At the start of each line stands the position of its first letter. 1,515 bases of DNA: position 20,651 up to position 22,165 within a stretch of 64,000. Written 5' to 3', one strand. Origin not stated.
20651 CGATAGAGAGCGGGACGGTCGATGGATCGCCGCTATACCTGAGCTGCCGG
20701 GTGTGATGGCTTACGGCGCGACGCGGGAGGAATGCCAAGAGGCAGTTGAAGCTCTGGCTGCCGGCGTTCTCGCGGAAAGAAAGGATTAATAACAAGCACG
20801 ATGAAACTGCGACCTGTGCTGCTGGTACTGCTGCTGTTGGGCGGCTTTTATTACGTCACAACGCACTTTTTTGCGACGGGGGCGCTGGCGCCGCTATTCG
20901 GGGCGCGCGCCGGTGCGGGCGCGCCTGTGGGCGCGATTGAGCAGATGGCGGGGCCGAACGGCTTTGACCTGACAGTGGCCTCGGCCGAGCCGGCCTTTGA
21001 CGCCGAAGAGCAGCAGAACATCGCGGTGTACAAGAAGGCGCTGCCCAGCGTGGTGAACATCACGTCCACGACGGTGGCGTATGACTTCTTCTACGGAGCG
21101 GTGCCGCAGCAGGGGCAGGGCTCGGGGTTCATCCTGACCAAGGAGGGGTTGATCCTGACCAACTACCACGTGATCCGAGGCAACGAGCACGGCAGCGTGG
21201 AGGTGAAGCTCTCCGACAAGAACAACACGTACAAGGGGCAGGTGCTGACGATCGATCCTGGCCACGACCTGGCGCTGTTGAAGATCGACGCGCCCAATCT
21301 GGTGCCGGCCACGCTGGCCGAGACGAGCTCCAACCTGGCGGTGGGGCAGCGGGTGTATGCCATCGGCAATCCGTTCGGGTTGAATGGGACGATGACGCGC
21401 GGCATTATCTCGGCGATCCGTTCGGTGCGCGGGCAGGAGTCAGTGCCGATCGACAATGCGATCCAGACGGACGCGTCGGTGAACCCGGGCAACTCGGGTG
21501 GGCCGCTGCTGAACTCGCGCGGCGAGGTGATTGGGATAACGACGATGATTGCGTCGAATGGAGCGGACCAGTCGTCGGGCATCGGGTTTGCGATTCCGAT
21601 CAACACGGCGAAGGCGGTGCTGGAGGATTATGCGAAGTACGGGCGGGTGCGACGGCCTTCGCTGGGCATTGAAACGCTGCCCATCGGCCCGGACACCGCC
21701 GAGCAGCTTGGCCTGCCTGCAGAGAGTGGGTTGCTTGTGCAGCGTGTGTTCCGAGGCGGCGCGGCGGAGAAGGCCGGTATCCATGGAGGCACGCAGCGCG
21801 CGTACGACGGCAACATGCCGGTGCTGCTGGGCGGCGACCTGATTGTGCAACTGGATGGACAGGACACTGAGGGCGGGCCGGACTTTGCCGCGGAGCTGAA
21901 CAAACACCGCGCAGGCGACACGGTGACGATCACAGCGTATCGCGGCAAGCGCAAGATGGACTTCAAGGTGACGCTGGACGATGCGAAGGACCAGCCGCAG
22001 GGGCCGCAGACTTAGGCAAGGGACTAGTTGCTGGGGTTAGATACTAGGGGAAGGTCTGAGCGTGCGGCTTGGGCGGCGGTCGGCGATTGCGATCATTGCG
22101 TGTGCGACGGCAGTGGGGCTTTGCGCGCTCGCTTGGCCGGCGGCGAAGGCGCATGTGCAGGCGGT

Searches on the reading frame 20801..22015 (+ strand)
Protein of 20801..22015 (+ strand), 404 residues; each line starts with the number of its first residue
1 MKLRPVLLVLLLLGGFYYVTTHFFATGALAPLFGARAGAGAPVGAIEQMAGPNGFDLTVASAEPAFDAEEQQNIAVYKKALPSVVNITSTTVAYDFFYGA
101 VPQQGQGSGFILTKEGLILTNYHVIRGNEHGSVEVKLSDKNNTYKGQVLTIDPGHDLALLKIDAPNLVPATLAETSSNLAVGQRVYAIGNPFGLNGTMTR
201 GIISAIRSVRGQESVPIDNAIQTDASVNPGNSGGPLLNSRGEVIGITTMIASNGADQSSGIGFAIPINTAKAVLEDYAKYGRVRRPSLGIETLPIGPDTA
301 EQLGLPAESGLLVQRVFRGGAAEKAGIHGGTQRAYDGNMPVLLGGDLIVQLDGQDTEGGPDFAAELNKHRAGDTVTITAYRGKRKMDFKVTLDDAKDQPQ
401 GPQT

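Call 65: search_protein_families(library=pfam, proteins=[window:20801-22015:+], max_evalue=0.00001)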
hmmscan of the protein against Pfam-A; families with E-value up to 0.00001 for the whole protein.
window:20801-22015:+ (404 aa): 3 families
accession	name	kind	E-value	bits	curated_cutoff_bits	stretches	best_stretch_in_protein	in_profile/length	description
PF13365.12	Trypsin_2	-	2.5e-35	122.8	27.6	1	107-246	1-144/144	Trypsin-like peptidase domain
PF00089.32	Trypsin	-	1.4e-20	74.5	20.6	1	108-272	28-218/220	Trypsin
PF13180.12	PDZ_2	-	2.3e-09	37.8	27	1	308-392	11-80/80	PDZ domain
